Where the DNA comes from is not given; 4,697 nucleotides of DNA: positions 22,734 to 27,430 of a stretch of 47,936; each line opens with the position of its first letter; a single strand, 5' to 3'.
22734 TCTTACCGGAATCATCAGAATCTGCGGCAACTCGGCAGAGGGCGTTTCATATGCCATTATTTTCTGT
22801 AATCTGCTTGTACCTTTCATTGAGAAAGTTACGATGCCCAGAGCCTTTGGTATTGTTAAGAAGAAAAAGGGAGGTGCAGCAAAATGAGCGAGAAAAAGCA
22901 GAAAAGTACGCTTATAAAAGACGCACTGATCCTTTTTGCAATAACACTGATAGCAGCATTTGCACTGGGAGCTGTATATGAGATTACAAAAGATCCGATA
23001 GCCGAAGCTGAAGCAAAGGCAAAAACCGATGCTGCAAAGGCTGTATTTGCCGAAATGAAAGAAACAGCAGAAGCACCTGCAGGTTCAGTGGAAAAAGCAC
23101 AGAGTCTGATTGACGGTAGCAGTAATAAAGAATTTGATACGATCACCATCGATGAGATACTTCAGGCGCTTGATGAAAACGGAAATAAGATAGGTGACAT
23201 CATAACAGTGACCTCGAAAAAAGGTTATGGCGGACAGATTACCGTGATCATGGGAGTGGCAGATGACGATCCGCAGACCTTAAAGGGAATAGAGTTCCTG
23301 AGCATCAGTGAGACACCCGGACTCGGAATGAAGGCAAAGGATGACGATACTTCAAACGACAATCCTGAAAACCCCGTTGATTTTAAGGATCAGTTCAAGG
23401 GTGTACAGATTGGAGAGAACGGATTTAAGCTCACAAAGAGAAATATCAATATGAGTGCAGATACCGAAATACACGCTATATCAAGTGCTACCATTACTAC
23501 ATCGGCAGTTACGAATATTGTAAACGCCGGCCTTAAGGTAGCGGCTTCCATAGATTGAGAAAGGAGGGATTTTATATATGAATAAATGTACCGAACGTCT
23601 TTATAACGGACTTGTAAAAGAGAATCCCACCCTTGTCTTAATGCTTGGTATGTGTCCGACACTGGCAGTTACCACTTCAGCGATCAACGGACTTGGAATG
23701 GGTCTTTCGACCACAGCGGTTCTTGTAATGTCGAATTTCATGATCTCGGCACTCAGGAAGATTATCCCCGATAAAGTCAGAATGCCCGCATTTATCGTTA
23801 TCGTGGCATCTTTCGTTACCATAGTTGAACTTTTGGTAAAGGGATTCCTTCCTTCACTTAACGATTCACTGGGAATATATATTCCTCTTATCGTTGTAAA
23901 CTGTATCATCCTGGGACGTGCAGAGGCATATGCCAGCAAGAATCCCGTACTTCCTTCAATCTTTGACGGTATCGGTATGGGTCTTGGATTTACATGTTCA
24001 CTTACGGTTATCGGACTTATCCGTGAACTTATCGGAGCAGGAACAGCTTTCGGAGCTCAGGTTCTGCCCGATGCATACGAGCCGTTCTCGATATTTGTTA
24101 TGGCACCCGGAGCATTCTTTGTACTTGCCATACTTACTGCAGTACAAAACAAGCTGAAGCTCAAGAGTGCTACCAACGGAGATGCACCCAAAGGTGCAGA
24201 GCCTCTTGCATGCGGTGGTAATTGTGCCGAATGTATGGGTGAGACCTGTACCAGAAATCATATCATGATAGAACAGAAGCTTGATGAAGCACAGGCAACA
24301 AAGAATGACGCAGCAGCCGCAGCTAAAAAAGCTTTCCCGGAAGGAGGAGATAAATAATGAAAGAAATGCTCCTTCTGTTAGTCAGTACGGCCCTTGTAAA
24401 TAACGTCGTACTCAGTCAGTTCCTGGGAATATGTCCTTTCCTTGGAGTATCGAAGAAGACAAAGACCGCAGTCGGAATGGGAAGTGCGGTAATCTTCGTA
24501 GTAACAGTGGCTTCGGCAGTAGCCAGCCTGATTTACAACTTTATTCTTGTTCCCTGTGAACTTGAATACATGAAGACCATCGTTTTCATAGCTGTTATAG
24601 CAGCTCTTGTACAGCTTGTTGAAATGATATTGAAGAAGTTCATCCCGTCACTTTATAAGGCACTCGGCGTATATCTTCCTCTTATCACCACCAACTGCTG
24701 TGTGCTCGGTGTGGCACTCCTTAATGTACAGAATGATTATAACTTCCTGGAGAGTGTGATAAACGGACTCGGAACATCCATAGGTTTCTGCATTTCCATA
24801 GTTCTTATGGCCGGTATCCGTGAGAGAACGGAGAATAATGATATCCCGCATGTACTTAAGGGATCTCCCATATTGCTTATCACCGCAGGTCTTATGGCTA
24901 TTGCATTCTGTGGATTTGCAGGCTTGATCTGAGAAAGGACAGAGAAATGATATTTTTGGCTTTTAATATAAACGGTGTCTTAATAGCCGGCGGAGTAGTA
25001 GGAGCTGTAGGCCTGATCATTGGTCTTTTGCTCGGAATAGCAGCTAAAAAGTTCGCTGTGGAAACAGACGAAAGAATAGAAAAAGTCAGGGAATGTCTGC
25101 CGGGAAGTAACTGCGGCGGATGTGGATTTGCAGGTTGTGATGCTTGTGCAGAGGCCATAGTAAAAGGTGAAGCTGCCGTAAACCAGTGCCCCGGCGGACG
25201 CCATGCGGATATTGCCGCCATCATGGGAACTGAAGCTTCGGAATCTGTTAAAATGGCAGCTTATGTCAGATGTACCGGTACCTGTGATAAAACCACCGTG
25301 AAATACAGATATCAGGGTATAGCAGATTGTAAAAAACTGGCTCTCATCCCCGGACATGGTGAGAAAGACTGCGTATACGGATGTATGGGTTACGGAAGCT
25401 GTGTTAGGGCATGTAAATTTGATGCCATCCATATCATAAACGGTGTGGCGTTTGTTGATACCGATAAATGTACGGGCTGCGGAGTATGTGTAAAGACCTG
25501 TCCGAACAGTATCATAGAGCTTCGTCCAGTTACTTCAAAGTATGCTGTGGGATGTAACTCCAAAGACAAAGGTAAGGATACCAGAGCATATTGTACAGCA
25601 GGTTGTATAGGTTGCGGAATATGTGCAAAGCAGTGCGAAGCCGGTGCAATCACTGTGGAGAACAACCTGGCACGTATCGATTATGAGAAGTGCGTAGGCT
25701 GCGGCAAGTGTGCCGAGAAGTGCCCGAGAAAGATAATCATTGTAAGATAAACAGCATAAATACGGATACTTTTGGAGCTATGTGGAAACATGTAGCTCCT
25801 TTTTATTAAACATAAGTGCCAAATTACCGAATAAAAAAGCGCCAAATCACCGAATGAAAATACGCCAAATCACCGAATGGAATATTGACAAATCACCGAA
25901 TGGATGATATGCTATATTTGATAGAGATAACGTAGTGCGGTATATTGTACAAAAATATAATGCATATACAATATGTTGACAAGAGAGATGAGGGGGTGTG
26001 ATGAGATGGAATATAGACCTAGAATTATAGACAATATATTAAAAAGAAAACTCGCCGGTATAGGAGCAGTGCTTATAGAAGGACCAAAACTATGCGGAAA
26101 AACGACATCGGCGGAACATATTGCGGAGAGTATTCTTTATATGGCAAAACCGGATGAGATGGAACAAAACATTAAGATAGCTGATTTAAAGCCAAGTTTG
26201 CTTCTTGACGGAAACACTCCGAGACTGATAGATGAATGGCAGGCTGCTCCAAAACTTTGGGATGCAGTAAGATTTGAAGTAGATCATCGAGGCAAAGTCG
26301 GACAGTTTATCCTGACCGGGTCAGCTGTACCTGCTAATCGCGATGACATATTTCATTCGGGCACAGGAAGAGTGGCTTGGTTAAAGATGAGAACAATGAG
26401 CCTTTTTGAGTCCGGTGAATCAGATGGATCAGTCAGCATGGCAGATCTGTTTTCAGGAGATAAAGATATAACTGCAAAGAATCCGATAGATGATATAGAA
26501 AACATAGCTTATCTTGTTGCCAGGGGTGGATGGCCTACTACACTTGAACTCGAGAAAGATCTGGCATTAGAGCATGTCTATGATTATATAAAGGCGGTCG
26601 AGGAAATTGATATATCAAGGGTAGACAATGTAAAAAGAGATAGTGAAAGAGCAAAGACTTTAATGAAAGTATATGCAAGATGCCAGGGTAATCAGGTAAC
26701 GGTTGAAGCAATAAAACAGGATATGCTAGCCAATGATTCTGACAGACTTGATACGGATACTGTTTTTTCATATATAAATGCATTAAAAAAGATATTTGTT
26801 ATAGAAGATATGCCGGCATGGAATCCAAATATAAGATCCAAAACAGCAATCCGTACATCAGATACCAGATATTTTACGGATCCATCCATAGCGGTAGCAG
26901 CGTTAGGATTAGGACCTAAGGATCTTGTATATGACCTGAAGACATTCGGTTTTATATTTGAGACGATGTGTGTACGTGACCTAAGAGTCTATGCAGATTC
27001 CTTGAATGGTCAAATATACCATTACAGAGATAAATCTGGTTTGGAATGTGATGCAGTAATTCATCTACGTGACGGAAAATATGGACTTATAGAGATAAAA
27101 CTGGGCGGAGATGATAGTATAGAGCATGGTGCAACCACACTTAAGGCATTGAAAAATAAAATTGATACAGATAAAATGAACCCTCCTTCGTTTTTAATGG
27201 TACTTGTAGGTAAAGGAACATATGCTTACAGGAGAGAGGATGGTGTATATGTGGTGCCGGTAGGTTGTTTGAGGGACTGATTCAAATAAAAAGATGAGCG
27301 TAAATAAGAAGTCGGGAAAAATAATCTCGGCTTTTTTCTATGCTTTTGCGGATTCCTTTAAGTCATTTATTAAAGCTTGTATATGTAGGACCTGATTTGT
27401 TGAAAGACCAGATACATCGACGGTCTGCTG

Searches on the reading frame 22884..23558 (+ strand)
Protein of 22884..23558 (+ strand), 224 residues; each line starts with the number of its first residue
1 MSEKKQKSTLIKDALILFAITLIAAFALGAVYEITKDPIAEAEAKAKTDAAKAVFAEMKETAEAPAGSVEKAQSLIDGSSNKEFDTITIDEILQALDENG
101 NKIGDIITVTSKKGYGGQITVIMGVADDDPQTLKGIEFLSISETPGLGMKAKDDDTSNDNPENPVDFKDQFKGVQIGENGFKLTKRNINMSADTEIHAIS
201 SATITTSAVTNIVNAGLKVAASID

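Call 59: search_protein_families(library=pfam, proteins=[window:22884-23558:+], max_evalue=0.00001)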
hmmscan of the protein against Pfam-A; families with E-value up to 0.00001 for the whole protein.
window:22884-23558:+ (224 aa): 1 family
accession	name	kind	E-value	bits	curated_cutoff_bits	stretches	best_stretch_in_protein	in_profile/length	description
PF04205.19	FMN_bind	-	1.5e-16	61.2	22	1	114-218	1-77/77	FMN-binding domain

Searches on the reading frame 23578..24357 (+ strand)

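Call 59: search_protein_families(library=pfam, proteins=[window:23578-24357:+], max_evalue=0.00001)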
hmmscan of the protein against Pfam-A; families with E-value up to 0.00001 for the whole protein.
window:23578-24357:+ (259 aa): 1 family
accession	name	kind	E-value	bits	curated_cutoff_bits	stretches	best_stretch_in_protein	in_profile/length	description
PF02508.19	Rnf-Nqr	-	6.4e-68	228.6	23.8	1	6-186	3-173/174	Rnf-Nqr subunit, membrane protein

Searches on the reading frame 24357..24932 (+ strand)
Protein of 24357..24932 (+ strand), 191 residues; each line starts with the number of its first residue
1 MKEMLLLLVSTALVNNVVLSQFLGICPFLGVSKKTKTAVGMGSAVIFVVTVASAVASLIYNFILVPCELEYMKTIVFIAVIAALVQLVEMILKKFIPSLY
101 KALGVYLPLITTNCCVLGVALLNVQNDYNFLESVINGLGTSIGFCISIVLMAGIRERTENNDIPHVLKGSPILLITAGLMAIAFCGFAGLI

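Call 59: search_protein_families(library=pfam, proteins=[window:24357-24932:+], max_evalue=0.00001)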
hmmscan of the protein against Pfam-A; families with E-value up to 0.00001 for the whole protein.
window:24357-24932:+ (191 aa): 1 family
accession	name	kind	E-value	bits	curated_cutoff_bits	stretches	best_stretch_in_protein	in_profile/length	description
PF02508.19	Rnf-Nqr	-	4e-63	213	23.8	1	5-191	2-174/174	Rnf-Nqr subunit, membrane protein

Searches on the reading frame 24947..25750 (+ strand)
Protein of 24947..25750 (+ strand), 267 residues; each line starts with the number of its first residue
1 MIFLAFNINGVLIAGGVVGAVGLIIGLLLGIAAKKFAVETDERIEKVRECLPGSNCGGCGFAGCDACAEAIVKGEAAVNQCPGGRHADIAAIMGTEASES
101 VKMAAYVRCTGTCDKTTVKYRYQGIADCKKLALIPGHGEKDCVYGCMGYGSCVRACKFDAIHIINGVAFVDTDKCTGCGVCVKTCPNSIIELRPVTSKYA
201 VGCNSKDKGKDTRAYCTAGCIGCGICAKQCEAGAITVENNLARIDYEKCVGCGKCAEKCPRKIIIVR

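Call 59: search_protein_families(library=pfam, proteins=[window:24947-25750:+], max_evalue=0.00001)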
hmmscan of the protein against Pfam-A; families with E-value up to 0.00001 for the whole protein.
window:24947-25750:+ (267 aa): 8 families
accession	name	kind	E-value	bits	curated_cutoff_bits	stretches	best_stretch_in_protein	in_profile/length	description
PF00037.32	Fer4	-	1.5e-17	63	21.1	2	169-191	2-24/24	4Fe-4S binding domain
PF04060.18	FeS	-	1.9e-13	50.3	23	1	51-82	1-32/33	Putative Fe-S cluster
PF14697.11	Fer4_21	-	6.3e-12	45.9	35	2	146-191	8-58/59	4Fe-4S dicluster domain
PF13187.11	Fer4_9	-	1.2e-11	44.8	27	1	220-263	2-51/52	4Fe-4S dicluster domain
PF12838.12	Fer4_7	-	9.3e-11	42.5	27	1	220-262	2-51/52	4Fe-4S dicluster domain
PF12837.12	Fer4_6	-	2.2e-10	40.4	25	2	168-189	2-23/24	4Fe-4S binding domain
PF13237.11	Fer4_10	-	2.5e-09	37.4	25.5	1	218-260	7-53/53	4Fe-4S dicluster domain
PF12797.12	Fer4_2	-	5.9e-09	35.8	24.5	1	168-186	3-21/22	4Fe-4S binding domain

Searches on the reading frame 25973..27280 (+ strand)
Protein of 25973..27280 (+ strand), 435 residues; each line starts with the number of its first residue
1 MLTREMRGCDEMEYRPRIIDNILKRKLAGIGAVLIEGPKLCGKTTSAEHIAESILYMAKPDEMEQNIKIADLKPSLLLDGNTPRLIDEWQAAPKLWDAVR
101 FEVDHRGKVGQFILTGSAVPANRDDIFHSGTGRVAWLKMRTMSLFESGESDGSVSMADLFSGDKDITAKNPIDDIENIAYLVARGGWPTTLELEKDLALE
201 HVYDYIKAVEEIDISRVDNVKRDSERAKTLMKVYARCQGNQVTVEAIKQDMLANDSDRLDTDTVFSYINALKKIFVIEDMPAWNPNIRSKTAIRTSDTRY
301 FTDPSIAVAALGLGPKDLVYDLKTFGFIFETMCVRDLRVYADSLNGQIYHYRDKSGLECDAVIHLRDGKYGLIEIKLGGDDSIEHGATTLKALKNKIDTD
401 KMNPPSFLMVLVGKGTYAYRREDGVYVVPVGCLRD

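Call 37: search_protein_families(library=pfam, proteins=[window:25973-27280:+], max_evalue=0.00001)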
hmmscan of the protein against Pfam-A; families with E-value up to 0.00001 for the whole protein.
window:25973-27280:+ (435 aa): 2 families
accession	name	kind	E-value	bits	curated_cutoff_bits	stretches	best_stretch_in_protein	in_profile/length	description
PF13635.12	DUF4143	-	9.5e-32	110.4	28.1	1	213-377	3-159/160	Domain of unknown function (DUF4143)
PF13173.12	AAA_14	-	3.4e-13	50.2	27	1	32-146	4-127/129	AAA domain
